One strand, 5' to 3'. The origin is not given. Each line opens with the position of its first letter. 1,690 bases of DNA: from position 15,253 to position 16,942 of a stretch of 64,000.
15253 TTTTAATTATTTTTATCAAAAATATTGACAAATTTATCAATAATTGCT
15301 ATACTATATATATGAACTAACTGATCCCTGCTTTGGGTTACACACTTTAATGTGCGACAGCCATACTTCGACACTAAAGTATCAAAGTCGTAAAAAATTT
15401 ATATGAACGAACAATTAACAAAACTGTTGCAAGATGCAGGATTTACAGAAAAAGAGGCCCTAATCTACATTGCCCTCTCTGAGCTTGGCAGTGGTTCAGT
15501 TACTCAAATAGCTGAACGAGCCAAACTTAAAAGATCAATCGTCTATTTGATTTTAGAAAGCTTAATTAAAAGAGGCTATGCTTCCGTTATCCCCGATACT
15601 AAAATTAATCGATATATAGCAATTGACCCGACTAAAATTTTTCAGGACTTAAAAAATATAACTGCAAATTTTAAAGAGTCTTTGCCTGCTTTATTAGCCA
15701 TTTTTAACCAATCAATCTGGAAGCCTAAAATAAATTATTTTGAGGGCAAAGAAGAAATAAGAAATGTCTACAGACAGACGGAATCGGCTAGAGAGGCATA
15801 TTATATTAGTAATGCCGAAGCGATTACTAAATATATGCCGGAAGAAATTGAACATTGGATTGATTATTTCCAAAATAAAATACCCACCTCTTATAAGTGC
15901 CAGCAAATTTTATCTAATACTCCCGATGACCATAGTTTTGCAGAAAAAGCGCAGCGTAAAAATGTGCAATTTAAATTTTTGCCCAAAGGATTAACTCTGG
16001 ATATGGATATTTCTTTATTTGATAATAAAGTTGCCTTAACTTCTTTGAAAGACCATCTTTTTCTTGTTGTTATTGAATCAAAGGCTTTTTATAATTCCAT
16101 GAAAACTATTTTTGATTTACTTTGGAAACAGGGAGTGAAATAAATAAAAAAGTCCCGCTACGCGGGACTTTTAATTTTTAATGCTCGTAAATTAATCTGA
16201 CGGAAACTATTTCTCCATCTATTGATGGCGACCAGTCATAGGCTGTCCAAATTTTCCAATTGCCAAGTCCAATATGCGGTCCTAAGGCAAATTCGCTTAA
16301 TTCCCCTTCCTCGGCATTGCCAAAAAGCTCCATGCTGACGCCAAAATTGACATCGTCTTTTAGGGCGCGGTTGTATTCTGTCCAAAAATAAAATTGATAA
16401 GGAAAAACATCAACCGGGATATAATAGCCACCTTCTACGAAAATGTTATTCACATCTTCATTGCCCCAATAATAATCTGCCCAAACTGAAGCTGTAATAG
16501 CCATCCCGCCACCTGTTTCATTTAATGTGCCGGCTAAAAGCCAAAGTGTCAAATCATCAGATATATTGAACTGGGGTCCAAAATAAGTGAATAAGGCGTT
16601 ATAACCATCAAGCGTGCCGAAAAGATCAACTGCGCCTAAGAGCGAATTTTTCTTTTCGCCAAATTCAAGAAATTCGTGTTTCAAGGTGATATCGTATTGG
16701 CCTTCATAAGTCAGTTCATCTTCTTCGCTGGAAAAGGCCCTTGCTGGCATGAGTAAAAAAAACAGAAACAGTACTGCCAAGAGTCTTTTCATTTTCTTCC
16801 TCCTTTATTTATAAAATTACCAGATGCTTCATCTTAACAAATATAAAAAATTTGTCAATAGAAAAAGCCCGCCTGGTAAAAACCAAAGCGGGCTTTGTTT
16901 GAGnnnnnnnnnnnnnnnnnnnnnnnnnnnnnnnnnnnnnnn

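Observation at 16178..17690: Second compositional islet: two GC-shifted genes plus a ~120-nt GC-rich structured leader with a Pro-rich 10-codon uORF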

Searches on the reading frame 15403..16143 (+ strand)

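Call 7: search_protein_families(library=pfam, proteins=[window:15403-16143:+], max_evalue=1)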
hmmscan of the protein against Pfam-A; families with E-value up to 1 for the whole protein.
window:15403-16143:+ (246 aa): 9 families
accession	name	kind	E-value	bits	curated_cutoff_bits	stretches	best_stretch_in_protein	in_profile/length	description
PF01978.25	TrmB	-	1.9e-13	50.5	25.6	1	9-76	1-67/68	Sugar-specific transcriptional regulator TrmB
PF09339.16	HTH_IclR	-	0.0005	20.2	22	1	24-60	11-48/52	IclR helix-turn-helix domain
PF08506.16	Cse1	-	0.0077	15.6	22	1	78-171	13-100/370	Cse1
PF01047.28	MarR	-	0.022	15.1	24.6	1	19-62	6-49/59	MarR family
PF14493.12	HTH_40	-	0.025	15.3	27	1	32-91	14-65/89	Helix-turn-helix domain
PF15977.11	HTH_46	-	0.044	14.2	29.3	1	36-62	29-55/68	Winged helix-turn-helix DNA binding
PF08221.17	HTH_9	-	0.051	14.1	23.4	1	23-58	20-55/62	RNA polymerase III subunit RPC82 helix-turn-helix domain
PF02082.26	Rrf2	-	0.098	13.3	30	1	19-60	11-53/132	Iron-dependent Transcriptional regulator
PF13730.12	HTH_36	-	0.12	12.7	25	1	16-59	5-54/55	Helix-turn-helix domain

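Call 8: search_protein_families(library=ncbifam, proteins=[window:15403-16143:+], max_evalue=1)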
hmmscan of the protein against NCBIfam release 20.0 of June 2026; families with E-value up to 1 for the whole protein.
window:15403-16143:+ (246 aa): 10 families
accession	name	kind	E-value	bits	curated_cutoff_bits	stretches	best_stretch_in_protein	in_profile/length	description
NF047390.1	TransRegTrmBL1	equivalog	1.6e-07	30.7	650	1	2-87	3-88/341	HTH-type sugar sensing transcriptional regulator TrmBL1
NF040851.1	tran_reg_TrmB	equivalog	7.8e-07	28.5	600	1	2-94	4-95/338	HTH-type sugar-sensing transcriptional regulator TrmB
NF047392.1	TransRegTrmBHalo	equivalog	2.1e-05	23.7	500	1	3-94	7-97/349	HTH-type sugar sensing transcriptional regulator TrmB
NF041141.1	tran_reg_TrmBL2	equivalog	0.00038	20.1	530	1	3-85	4-87/264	HTH-type transcriptional regulator TrmBL2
NF006754.0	PRK09274.1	equivalog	0.03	12.5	478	1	58-110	234-286/555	fatty acid CoA ligase family protein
NF053756.1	MreA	equivalog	0.055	13.3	100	1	3-62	4-63/110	MreA family transcriptional regulator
TIGR01884.1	cas_HTH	subfamily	0.059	12.7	60.2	1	9-64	135-190/202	CRISPR-associated CARF protein Csa3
NF053660.1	ORF80_fam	equivalog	0.083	12.8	95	1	19-59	5-45/70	ORF80 family leucine zipper DNA-binding protein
NF007341.0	PRK09834.1-3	equivalog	0.092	11.8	269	1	24-60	21-57/274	DNA-binding transcriptional regulator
TIGR01954.1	nusA_Cterm_rpt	equivalog_domain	0.14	12.3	48.15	1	1-28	1-28/50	transcription termination factor NusA, C-terminal duplication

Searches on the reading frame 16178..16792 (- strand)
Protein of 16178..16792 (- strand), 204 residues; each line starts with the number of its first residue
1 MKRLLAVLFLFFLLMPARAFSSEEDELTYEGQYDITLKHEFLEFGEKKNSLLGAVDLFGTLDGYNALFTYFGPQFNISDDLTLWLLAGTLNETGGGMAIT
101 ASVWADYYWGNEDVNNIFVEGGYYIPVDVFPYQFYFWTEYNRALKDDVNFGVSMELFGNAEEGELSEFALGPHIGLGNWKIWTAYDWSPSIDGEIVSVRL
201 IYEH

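Call 7: search_protein_families(library=pfam, proteins=[window:16178-16792:-], max_evalue=1)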
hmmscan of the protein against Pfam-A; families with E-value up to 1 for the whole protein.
window:16178-16792:- (204 aa): 0 families

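Call 8: search_protein_families(library=ncbifam, proteins=[window:16178-16792:-], max_evalue=1)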
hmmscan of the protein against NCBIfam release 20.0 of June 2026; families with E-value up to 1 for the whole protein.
window:16178-16792:- (204 aa): 0 families

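Call 12: find_homologous_proteins(query=window:16178-16792:-)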
Query window:16178-16792:- (204 aa): 3 proteins with E <= 0.001 among 327 candidates.
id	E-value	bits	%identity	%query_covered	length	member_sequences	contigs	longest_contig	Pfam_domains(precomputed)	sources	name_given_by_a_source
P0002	7.5e-135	465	100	100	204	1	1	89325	-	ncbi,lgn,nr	ncbi:hypothetical protein JW977_01300 [Candidatus Falkowbacteria bacterium]|nr:hypothetical protein 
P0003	3.1e-101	355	73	100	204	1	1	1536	-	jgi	-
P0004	1.1e-87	311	67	100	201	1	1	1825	-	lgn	-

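Call 13: find_encoding_contigs(protein=P0003, flank=10000)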
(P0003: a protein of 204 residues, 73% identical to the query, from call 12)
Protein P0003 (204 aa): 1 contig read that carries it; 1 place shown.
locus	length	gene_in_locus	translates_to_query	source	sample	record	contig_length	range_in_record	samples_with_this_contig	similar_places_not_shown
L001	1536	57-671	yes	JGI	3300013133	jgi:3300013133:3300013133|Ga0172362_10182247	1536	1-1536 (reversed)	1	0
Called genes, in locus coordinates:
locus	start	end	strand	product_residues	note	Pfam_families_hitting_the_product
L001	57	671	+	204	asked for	-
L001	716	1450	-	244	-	PF01978:TrmB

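Call 14: find_encoding_contigs(protein=P0004, flank=10000)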
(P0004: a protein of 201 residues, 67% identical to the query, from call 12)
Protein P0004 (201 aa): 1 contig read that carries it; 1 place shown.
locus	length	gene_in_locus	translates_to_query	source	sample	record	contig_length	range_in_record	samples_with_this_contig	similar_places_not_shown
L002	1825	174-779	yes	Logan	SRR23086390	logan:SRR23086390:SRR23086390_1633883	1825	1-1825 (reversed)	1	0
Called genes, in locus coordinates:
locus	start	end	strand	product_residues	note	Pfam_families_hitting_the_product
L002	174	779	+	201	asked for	-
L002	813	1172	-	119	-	PF01245:Ribosomal_L19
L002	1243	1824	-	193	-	?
